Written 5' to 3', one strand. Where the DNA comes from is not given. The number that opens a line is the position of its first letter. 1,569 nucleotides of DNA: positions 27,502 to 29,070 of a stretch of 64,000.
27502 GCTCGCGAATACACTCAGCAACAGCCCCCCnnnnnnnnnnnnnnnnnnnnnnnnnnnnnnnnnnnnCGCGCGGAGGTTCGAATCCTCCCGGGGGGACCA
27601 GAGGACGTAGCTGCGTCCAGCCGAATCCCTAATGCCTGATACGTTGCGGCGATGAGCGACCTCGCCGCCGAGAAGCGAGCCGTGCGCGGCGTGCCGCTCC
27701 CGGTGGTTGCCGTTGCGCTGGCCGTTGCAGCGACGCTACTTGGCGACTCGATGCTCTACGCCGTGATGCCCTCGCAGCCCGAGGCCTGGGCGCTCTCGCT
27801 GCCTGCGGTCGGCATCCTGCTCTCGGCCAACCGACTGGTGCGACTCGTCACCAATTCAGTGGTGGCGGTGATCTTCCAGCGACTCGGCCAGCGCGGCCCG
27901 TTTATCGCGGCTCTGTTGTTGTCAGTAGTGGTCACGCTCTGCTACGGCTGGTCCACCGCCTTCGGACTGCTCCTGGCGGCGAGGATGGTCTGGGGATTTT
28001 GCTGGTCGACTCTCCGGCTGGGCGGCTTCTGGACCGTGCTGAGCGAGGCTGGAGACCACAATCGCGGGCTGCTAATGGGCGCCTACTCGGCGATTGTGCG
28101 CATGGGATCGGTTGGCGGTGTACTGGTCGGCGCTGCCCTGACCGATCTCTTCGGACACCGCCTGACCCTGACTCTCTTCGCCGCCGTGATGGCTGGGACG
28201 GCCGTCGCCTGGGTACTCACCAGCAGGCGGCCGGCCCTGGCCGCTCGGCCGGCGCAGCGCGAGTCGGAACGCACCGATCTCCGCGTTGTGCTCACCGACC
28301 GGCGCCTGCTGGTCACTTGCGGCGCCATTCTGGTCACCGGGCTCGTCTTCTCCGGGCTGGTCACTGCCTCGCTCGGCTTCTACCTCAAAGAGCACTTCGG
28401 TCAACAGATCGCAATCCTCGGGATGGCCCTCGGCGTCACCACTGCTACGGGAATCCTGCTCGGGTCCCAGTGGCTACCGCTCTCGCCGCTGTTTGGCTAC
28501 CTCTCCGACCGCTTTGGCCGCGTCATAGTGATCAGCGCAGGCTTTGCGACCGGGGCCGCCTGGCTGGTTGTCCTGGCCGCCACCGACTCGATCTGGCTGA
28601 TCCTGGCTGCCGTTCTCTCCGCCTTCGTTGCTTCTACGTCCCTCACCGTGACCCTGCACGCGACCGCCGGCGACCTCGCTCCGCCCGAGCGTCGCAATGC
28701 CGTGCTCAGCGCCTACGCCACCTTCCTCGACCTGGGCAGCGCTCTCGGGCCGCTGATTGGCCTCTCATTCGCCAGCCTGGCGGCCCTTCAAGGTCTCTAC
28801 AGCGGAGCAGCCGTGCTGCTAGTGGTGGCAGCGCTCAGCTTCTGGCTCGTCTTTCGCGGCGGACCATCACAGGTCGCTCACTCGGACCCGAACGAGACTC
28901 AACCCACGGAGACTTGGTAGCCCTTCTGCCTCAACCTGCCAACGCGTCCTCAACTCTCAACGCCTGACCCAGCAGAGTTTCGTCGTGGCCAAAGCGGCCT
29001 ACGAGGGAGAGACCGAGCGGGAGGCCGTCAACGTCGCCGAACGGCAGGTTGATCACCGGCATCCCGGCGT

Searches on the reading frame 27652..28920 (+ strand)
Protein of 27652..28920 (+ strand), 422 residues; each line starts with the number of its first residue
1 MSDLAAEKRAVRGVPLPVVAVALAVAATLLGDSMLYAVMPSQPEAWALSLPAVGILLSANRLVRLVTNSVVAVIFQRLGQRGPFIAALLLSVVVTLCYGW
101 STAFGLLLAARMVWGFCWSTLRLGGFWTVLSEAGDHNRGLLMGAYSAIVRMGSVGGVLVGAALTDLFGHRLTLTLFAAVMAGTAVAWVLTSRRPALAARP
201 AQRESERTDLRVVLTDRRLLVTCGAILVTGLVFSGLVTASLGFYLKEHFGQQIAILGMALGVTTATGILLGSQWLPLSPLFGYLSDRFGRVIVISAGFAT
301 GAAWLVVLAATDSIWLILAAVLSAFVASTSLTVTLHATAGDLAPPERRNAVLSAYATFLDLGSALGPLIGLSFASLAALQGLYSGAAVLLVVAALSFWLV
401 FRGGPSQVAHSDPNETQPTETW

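Call 47: search_protein_families(library=pfam, proteins=[window:27652-28920:+], max_evalue=0.001)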
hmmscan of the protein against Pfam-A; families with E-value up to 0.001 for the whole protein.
window:27652-28920:+ (422 aa): 2 families
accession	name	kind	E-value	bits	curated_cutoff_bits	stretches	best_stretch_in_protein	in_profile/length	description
PF07690.21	MFS_1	-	1.4e-36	126.6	33.4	2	22-270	2-254/347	Major Facilitator Superfamily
PF00083.30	Sugar_tr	-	6.1e-05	22.5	22.3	1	52-178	47-177/452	Sugar (and other) transporter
